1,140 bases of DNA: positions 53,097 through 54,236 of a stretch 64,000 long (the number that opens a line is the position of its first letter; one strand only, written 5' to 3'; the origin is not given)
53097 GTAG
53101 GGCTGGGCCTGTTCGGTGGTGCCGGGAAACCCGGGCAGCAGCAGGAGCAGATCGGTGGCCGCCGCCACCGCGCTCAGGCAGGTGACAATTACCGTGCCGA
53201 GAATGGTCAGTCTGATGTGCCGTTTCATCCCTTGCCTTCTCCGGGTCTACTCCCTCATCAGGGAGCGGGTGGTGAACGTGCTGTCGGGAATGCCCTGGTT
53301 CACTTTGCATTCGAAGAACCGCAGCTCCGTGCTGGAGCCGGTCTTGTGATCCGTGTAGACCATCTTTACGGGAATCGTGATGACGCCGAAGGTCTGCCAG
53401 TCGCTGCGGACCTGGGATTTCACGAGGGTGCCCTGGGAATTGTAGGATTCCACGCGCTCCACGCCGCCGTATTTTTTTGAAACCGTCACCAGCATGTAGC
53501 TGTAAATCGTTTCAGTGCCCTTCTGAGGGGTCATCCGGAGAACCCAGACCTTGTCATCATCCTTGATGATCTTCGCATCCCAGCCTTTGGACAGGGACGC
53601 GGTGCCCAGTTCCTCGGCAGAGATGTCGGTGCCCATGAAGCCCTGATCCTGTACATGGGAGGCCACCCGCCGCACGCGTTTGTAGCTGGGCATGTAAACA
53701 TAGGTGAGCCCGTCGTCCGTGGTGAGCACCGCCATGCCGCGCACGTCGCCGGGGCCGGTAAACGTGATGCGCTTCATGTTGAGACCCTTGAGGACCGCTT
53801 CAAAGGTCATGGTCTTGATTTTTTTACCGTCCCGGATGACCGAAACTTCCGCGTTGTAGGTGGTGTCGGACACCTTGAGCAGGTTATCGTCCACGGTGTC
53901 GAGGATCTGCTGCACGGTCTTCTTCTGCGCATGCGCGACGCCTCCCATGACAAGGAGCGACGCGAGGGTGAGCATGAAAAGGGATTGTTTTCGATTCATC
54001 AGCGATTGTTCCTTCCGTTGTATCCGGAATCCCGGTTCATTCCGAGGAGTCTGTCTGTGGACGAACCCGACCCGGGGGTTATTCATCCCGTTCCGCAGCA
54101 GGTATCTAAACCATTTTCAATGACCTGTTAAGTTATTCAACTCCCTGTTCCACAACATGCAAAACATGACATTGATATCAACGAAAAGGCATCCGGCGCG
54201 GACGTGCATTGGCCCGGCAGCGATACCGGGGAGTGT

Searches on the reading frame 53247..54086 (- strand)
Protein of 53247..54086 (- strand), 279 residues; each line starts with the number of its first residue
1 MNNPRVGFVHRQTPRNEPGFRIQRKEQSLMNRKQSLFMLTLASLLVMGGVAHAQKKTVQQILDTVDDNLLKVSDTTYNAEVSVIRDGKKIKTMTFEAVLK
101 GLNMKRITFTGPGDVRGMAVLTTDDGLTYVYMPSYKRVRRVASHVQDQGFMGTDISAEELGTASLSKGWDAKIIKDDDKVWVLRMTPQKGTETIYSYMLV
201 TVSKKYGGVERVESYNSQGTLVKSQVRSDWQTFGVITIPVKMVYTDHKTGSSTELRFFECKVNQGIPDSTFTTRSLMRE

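Call 78: search_protein_families(library=pfam, proteins=[window:53247-54086:-], max_evalue=0.00001)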
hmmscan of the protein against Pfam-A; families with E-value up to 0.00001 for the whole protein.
window:53247-54086:- (279 aa): 1 family
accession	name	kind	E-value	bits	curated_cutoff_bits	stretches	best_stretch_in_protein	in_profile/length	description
PF17131.11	LolA_like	-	1.7e-37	129.3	30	1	107-278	7-184/184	Outer membrane lipoprotein-sorting protein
